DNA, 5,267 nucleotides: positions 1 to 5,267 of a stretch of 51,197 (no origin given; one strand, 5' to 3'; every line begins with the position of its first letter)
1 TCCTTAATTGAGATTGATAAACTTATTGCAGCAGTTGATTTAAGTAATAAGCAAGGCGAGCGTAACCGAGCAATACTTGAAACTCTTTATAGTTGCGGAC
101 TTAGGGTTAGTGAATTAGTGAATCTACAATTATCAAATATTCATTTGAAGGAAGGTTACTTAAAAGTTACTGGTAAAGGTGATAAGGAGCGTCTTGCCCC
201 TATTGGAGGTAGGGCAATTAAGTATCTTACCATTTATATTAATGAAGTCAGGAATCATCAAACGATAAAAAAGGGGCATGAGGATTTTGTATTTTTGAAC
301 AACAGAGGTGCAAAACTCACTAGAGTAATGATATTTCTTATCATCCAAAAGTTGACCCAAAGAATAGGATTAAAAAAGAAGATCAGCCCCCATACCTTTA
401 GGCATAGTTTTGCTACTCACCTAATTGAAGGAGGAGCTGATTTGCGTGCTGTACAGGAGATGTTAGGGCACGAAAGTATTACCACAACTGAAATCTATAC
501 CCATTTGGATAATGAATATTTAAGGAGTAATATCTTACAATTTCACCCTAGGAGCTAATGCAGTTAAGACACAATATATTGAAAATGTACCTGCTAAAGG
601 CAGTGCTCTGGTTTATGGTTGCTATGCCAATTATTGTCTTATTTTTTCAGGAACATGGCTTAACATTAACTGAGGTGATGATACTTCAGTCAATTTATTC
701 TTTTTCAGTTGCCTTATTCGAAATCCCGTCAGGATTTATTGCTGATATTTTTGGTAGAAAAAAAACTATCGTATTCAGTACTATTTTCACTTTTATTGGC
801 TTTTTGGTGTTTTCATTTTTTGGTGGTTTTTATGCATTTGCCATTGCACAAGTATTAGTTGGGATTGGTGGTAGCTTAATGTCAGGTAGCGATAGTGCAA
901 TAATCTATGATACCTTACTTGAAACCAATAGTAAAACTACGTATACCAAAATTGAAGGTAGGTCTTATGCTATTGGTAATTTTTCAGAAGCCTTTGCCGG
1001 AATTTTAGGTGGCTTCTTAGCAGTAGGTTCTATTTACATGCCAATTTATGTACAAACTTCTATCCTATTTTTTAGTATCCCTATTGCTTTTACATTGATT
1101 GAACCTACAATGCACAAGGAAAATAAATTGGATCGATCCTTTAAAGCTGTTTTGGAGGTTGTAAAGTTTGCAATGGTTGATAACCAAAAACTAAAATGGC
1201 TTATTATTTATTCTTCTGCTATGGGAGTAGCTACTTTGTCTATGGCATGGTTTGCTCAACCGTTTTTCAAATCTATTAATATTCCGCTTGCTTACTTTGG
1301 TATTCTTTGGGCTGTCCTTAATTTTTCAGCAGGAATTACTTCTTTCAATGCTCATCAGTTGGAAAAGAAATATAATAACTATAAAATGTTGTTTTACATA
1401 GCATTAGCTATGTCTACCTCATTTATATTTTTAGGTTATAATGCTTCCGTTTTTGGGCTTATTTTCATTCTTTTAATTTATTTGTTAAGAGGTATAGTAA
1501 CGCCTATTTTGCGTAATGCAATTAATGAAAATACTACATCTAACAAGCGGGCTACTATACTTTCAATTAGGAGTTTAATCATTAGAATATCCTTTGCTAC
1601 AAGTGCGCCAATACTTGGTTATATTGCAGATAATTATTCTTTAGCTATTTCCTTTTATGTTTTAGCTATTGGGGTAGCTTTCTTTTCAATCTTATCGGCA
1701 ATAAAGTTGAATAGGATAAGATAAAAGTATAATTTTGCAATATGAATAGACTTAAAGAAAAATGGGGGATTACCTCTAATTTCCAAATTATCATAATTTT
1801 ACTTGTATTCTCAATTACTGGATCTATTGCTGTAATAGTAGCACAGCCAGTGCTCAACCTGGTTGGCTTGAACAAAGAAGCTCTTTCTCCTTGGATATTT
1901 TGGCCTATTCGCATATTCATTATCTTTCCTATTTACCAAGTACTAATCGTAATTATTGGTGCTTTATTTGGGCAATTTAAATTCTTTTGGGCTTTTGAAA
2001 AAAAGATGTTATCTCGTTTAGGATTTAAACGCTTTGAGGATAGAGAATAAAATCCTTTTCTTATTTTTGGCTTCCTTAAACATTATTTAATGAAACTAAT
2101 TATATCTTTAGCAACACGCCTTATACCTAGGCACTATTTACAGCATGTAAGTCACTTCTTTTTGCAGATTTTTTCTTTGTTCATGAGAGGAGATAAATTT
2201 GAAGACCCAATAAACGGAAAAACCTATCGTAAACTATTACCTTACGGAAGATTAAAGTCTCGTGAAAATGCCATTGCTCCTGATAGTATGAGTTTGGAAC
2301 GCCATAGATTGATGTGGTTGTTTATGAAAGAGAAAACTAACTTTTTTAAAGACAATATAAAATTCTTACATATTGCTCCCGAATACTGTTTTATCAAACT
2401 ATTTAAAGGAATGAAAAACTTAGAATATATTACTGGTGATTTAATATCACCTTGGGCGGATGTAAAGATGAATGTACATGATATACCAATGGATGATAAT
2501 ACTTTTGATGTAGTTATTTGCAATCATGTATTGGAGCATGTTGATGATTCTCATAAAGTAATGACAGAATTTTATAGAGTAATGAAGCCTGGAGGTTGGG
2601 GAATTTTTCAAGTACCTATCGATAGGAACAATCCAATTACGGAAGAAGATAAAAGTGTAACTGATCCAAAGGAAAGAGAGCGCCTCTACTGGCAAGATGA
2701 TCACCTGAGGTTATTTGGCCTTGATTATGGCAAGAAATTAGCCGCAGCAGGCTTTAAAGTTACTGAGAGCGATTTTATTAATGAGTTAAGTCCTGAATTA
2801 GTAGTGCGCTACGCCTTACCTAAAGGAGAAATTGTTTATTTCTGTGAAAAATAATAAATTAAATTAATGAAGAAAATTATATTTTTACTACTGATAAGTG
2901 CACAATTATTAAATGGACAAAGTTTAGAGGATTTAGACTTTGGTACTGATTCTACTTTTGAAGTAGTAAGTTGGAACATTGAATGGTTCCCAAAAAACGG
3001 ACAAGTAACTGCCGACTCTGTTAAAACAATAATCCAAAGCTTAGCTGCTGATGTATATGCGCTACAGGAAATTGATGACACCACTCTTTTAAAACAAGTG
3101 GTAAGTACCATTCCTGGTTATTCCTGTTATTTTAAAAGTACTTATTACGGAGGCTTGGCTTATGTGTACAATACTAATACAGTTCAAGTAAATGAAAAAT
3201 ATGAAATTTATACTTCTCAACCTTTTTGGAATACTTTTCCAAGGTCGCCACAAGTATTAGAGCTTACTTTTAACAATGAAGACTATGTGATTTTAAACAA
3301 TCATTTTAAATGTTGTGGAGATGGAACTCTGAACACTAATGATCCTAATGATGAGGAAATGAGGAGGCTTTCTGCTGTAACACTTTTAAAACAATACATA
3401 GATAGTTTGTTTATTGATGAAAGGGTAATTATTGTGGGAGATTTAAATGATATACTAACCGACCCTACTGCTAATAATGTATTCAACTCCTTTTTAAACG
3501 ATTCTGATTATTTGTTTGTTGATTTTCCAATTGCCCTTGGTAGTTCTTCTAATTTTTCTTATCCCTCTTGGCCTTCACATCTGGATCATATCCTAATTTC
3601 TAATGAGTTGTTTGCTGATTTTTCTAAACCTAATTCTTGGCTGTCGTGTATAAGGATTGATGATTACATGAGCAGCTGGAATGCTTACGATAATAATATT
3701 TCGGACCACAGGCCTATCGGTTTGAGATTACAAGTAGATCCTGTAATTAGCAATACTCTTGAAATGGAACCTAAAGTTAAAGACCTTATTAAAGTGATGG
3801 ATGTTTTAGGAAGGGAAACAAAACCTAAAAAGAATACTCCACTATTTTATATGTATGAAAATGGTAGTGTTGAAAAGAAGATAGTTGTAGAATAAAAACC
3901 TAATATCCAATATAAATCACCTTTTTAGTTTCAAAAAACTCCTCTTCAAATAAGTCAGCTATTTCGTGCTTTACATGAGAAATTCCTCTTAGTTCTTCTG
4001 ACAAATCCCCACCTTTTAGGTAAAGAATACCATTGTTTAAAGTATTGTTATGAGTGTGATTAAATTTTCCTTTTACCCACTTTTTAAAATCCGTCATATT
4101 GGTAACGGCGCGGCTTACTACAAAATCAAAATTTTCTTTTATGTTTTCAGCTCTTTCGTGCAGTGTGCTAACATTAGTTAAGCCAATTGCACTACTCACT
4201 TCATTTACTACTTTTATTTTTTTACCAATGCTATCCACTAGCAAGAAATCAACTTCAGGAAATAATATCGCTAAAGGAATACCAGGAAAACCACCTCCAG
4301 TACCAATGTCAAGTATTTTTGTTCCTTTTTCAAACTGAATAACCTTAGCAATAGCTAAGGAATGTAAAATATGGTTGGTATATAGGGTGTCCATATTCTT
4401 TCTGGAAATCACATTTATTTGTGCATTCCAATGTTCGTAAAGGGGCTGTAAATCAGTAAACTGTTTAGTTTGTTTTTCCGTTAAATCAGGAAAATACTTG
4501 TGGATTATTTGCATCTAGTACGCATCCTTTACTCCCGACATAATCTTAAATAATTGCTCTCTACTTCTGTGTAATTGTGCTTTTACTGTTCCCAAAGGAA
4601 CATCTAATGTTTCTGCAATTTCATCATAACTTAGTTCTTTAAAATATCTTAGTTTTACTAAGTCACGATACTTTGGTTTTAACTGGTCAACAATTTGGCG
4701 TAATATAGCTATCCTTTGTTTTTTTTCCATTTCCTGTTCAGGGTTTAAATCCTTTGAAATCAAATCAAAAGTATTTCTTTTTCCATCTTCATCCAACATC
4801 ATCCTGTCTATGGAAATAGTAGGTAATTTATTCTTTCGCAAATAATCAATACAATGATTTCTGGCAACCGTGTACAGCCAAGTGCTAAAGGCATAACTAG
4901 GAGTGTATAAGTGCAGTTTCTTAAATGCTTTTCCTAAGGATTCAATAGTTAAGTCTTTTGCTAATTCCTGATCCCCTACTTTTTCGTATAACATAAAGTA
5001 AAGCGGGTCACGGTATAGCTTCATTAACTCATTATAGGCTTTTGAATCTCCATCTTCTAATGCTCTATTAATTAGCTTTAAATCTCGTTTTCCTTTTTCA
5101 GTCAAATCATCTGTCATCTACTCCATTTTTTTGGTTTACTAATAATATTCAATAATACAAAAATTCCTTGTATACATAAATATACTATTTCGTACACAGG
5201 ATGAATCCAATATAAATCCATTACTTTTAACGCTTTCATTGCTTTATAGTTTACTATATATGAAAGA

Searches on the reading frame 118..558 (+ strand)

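Call 58: search_protein_families(library=pfam, proteins=[window:118-558:+], max_evalue=0.00001)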
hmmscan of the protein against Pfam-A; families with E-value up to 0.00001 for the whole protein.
window:118-558:+ (146 aa): 1 family
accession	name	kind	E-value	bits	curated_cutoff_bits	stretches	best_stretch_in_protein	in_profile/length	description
PF00589.27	Phage_integrase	-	2.4e-33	115.8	27.1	1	2-132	43-170/172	Phage integrase family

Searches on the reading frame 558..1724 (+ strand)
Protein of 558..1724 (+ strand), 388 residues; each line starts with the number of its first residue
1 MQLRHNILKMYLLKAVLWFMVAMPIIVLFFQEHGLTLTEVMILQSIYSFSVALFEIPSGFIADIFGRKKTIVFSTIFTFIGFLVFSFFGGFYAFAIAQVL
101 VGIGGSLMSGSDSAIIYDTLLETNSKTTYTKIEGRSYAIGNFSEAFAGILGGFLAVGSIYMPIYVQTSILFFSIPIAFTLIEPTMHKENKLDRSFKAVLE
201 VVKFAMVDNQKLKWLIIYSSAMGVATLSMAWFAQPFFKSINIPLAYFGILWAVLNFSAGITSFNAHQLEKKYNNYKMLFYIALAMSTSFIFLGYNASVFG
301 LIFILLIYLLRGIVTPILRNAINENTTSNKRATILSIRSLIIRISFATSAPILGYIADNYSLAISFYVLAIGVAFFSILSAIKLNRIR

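Call 58: search_protein_families(library=pfam, proteins=[window:558-1724:+], max_evalue=0.00001)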
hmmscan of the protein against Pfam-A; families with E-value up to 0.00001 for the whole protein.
window:558-1724:+ (388 aa): 2 families
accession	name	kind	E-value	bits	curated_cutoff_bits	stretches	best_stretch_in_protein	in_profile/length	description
PF07690.21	MFS_1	-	2e-28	99.8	33.4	1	19-313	12-306/347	Major Facilitator Superfamily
PF05977.19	MFS_3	-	3.2e-06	26.3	27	1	39-378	46-388/524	Transmembrane secretion effector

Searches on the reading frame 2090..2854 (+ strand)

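Call 58: search_protein_families(library=pfam, proteins=[window:2090-2854:+], max_evalue=0.00001)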
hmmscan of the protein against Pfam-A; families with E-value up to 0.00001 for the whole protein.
window:2090-2854:+ (254 aa): 6 families
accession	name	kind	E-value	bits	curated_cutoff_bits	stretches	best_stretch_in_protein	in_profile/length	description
PF08241.18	Methyltransf_11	-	7.3e-15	55.8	21.2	1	125-172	47-94/95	Methyltransferase domain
PF13489.12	Methyltransf_23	-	1.1e-11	45.2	27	1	125-226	68-163/164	Methyltransferase domain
PF13649.12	Methyltransf_25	-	7.9e-09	36.5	27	1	125-169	51-97/97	Methyltransferase domain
PF08242.18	Methyltransf_12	-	2.6e-08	34.9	30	1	122-170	48-97/98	Methyltransferase domain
PF13847.12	Methyltransf_31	-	4.7e-08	33.3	27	1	128-176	62-112/145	Methyltransferase domain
PF01209.24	Ubie_methyltran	-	7.4e-07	29.2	20.1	1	126-169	104-147/233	ubiE/COQ5 methyltransferase family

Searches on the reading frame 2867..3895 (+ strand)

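Call 58: search_protein_families(library=pfam, proteins=[window:2867-3895:+], max_evalue=0.00001)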
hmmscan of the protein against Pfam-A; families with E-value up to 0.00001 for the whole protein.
window:2867-3895:+ (342 aa): 2 families
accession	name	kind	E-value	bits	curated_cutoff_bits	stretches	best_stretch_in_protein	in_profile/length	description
PF03372.29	Exo_endo_phos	-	2.3e-15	57.4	24.5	1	34-281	1-225/225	Endonuclease/Exonuclease/phosphatase family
PF19580.5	Exo_endo_phos_3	-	9.1e-08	31.9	27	1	42-251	38-255/311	Endonuclease/Exonuclease/phosphatase family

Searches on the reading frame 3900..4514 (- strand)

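Call 58: search_protein_families(library=pfam, proteins=[window:3900-4514:-], max_evalue=0.00001)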
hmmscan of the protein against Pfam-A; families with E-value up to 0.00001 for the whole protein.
window:3900-4514:- (204 aa): 2 families
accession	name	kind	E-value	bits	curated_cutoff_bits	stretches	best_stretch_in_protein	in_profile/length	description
PF02527.21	GidB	-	9.2e-38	129.9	27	1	16-176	2-157/184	rRNA small subunit methyltransferase G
PF13847.12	Methyltransf_31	-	3.3e-09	37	27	1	62-145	2-91/145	Methyltransferase domain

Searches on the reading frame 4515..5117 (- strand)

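Call 58: search_protein_families(library=pfam, proteins=[window:4515-5117:-], max_evalue=0.00001)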
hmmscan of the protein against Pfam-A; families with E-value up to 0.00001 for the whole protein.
window:4515-5117:- (200 aa): 4 families
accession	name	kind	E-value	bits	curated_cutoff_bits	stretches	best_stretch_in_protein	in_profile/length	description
PF08281.18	Sigma70_r4_2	-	4.4e-17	61.9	25.7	1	138-189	3-54/54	Sigma-70, region 4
PF04542.20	Sigma70_r2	-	2.4e-12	46.9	24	1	32-97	2-69/71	Sigma-70 region 2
PF04545.22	Sigma70_r4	-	1.5e-11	44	24.1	1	144-189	3-48/50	Sigma-70, region 4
PF07638.17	Sigma70_ECF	-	3.6e-08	34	21.1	1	19-191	10-181/185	ECF sigma factor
